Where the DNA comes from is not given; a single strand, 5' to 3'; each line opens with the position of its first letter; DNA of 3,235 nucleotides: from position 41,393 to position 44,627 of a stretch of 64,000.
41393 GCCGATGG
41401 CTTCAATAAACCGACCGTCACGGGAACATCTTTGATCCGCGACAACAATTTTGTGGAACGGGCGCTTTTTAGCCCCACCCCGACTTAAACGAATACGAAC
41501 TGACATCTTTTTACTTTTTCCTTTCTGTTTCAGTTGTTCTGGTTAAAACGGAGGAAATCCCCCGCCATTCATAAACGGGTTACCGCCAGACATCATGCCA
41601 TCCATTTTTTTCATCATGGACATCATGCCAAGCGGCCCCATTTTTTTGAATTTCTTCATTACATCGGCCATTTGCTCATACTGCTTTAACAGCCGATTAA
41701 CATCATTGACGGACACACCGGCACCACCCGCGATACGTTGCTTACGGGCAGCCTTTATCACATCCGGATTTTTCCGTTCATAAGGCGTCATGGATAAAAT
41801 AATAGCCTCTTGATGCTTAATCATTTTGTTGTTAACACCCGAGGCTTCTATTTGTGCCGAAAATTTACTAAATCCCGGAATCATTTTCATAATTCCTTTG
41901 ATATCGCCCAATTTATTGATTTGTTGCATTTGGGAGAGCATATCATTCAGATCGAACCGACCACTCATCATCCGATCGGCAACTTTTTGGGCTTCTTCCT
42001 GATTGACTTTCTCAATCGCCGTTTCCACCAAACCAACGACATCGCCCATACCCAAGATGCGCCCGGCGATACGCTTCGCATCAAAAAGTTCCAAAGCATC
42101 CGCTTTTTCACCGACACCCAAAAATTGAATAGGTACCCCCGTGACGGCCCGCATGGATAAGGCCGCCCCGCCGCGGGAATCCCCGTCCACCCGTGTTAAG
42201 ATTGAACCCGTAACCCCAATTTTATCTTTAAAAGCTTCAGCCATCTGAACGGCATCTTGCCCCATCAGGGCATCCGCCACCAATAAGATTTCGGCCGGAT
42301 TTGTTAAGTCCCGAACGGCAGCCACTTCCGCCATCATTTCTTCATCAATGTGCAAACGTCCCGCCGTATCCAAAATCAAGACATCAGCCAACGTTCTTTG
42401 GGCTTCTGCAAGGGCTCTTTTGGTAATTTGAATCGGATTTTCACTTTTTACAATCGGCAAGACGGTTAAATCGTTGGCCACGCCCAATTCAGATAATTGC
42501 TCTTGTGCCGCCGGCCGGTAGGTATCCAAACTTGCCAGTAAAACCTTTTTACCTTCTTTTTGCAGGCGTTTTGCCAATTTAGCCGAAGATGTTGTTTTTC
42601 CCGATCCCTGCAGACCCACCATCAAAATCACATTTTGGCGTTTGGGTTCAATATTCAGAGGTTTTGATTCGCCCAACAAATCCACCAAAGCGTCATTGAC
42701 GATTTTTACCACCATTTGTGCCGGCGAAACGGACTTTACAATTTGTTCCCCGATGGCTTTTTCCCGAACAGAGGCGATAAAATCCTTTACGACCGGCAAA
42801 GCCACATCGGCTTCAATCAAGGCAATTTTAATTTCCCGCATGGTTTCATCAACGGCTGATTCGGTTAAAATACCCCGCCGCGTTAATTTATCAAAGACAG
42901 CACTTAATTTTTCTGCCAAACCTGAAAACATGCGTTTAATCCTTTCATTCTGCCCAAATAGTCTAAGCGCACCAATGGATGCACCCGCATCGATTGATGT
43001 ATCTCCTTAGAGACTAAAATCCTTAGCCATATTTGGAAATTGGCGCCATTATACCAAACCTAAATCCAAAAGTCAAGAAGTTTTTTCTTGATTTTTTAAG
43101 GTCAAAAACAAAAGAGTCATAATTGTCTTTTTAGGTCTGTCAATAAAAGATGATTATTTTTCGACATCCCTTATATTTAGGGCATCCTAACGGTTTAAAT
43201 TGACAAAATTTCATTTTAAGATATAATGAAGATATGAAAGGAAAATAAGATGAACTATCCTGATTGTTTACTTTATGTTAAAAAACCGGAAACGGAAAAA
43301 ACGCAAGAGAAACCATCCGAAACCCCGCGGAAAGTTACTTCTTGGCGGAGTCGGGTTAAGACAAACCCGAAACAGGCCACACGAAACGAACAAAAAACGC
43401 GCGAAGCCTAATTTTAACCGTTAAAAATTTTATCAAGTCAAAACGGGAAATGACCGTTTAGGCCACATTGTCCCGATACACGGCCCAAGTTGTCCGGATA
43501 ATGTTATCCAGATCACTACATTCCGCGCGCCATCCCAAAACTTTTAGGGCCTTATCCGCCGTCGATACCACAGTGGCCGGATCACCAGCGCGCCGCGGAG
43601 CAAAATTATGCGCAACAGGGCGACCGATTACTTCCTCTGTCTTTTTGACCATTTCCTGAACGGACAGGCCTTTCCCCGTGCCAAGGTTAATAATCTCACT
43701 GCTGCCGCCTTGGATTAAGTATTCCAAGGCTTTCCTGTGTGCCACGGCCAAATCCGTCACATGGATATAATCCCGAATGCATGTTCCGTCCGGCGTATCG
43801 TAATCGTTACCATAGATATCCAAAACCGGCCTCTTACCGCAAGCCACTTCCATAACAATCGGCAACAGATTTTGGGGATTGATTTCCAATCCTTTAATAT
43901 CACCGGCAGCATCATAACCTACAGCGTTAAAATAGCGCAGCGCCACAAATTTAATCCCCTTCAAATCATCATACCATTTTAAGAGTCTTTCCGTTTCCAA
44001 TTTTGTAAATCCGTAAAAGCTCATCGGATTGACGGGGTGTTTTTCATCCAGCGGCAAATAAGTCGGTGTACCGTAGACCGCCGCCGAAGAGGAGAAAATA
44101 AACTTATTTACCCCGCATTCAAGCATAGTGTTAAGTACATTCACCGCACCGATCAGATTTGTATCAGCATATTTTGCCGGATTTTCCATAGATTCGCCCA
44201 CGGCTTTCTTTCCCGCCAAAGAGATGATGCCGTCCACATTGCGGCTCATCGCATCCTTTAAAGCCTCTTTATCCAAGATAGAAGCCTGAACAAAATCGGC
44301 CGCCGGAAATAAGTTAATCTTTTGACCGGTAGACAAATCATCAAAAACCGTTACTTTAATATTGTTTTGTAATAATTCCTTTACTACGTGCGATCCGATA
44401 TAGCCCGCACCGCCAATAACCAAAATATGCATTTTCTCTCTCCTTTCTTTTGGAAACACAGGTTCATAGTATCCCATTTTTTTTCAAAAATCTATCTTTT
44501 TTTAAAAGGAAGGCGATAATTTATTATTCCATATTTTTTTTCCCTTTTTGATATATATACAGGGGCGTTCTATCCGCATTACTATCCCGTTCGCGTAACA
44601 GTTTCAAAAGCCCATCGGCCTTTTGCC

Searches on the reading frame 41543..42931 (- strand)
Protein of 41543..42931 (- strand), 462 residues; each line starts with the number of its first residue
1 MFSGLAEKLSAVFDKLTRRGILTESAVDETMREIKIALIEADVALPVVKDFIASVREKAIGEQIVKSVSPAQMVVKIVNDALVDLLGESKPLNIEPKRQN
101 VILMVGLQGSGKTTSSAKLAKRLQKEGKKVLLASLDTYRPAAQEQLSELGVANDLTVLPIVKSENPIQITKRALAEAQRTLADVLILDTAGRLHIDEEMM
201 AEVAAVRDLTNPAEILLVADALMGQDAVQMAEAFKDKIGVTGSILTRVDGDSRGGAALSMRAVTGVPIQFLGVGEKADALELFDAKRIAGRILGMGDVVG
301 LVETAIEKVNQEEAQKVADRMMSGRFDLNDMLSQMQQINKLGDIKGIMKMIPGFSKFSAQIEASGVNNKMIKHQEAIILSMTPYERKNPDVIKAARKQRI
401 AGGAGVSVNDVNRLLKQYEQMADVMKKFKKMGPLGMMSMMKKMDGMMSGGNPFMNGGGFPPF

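Call 73: search_protein_families(library=ncbifam, proteins=[window:41543-42931:-], max_evalue=0.00001)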
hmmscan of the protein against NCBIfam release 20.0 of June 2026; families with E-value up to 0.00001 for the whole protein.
window:41543-42931:- (462 aa): 11 families
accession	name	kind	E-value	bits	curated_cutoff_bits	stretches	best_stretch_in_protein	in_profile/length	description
TIGR00959.1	ffh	equivalog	1e-166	555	473.2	1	3-427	2-428/428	signal recognition particle protein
TIGR01425.1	SRP54_euk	equivalog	2.3e-83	280.5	576.25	1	3-423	3-427/428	signal recognition particle protein SRP54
TIGR00064.1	ftsY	equivalog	7e-64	215.7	260.7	1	27-289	3-275/279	signal recognition particle-docking protein FtsY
TIGR03499.1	FlhF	equivalog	1.9e-16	60.9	174.15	1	25-168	134-268/286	flagellar biosynthesis GTPase FlhF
NF009368.0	PRK12726.1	equivalog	1.3e-12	47.6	832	1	99-276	206-380/407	flagellar biosynthesis regulator FlhF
NF009367.0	PRK12724.1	equivalog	1.4e-12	47.2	718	1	97-276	221-397/433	flagellar biosynthesis regulator FlhF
NF005230.0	PRK06731.1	equivalog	1.5e-11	44.1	553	1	69-275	55-259/281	flagellar biosynthesis regulator FlhF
NF011310.0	PRK14721.1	equivalog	2.7e-09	36.8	725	1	101-260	193-348/423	flagellar biosynthesis regulator FlhF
NF011312.0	PRK14723.1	equivalog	2.7e-09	36.1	951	1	101-293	187-379/768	flagellar biosynthesis regulator FlhF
NF011311.0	PRK14722.1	equivalog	6e-08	32.1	777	1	97-277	135-320/374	flagellar biosynthesis regulator FlhF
NF041546.1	ParA_partition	equivalog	4.8e-07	29.5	180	1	109-198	10-93/203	ParA family partition ATPase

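Call 74: find_homologous_proteins(query=window:41543-42931:-, max_evalue=1e-80)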
Query window:41543-42931:- (462 aa): 7997 proteins with E <= 1e-80 among 8000 candidates; the best 120 are listed.
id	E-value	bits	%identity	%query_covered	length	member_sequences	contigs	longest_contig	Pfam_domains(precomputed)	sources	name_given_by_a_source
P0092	4.9e-286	966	100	100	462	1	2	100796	PF06414.19,PF02881.25,PF02978.27,PF01656.30,PF13604.13,PF13401.13,PF00448.29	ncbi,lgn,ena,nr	ncbi:MAG: signal recognition particle protein [Alphaproteobacteria bacterium]|nr:signal recognition 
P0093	7.6e-274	926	95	100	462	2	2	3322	PF02881.25,PF02978.27,PF01656.30,PF13604.13,PF13401.13,PF00448.29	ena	-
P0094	6.2e-269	910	93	100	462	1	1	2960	PF06414.19,PF02881.25,PF02978.27,PF01656.30,PF13401.13,PF00448.29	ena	-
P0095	1.3e-265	899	92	100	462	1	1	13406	PF02881.25,PF02978.27,PF01656.30,PF13614.13,PF13401.13,PF00448.29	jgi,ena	-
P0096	1.5e-265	899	92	100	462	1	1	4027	PF02881.25,PF02978.27,PF01656.30,PF13604.13,PF13401.13,PF00448.29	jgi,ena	-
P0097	4.9e-265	897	92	100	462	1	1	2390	PF02881.25,PF02978.27,PF01656.30,PF13604.13,PF13401.13,PF00448.29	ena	-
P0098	4.1e-263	891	91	100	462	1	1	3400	PF02881.25,PF02978.27,PF01656.30,PF13604.13,PF13401.13,PF00448.29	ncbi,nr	ncbi:MAG: signal recognition particle protein [Pseudomonadota bacterium]|nr:signal recognition parti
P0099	5.3e-263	891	91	100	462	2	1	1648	PF02881.25,PF02978.27,PF01656.30,PF13604.13,PF13401.13,PF00448.29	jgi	-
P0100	9.0e-263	890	91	100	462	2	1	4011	PF02881.25,PF02978.27,PF01656.30,PF13604.13,PF13401.13,PF00448.29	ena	-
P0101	1.9e-260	882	90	100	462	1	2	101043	PF02881.25,PF02978.27,PF01656.30,PF13604.13,PF13401.13,PF00448.29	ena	-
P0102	8.2e-260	880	90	100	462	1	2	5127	PF02881.25,PF02978.27,PF01656.30,PF13401.13,PF00448.29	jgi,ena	-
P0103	3.1e-256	868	89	100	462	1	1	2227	PF02881.25,PF02978.27,PF01656.30,PF13401.13,PF00448.29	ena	-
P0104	9.4e-255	863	87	100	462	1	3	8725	PF02881.25,PF02978.27,PF01656.30,PF13604.13,PF13401.13,PF00448.29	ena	-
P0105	7.6e-254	860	87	100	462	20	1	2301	PF02881.25,PF02978.27,PF01656.30,PF13401.13,PF00448.29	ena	-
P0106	2.2e-253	859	87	100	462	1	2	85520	PF02881.25,PF02978.27,PF01656.30,PF13604.13,PF13614.13,PF13401.13,PF00448.29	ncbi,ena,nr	ncbi:MAG: signal recognition particle protein [Alphaproteobacteria bacterium]|nr:signal recognition 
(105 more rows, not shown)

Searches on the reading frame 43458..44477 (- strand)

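Call 73: search_protein_families(library=ncbifam, proteins=[window:43458-44477:-], max_evalue=0.00001)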
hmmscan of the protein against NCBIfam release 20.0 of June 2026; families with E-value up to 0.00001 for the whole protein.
window:43458-44477:- (339 aa): 22 families
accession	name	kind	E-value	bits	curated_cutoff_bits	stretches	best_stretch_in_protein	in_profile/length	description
TIGR01179.1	galE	equivalog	2.4e-109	365.2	262.3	1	18-332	2-323/332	UDP-glucose 4-epimerase GalE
NF007956.0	PRK10675.1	subfamily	5.7e-71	239.4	394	1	16-332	1-327/338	UDP-glucose 4-epimerase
TIGR01181.1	dTDP_gluc_dehyt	equivalog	2.5e-30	105.7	365.1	1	18-337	2-314/321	dTDP-glucose 4,6-dehydratase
TIGR04180.1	EDH_00030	hypoth_equivalog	7.5e-29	100.7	475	1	18-296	1-268/297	NAD-dependent 4,6-dehydratase LegB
TIGR02197.1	heptose_epim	equivalog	4.4e-27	95.1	274.6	1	18-286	1-262/316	ADP-glyceromanno-heptose 6-epimerase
NF008360.0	PRK11150.1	equivalog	1.3e-15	57.4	452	1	18-279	2-249/310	ADP-glyceromanno-heptose 6-epimerase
NF043036.1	ErythonDh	equivalog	1.8e-15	57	325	1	16-169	1-163/321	D-erythronate dehydrogenase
NF047922.1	GDPFucSynFcl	equivalog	7.1e-15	55.2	500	1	16-337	3-304/308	GDP-L-fucose synthase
TIGR03466.1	HpnA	hypoth_equivalog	1.7e-14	53.4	367.65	1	17-157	2-140/327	hopanoid-associated sugar epimerase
TIGR03589.1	PseB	equivalog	4.7e-14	52.1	407.75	1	15-187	4-170/324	UDP-N-acetylglucosamine 4,6-dehydratase (inverting)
NF011728.1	PRK15181.1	equivalog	6e-14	51.8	760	1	17-189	17-199/348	Vi polysaccharide biosynthesis UDP-N-acetylglucosaminuronic acid C-4 epimerase TviC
NF042423.1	oxyalk_red_Shew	equivalog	4.2e-12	45.8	580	1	16-182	9-171/331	2-alkyl-3-oxoalkanoate reductase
NF042422.1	oxyalk_red_OleD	equivalog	4.2e-11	42.8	580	1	16-135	1-114/329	2-alkyl-3-oxoalkanoate reductase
NF007490.0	PRK10084.1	subfamily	5.3e-11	42.1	649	1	16-117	1-110/361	dTDP-glucose 4,6-dehydratase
NF007582.0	PRK10217.1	equivalog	9.2e-11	41.4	698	1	17-269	3-255/355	dTDP-glucose 4,6-dehydratase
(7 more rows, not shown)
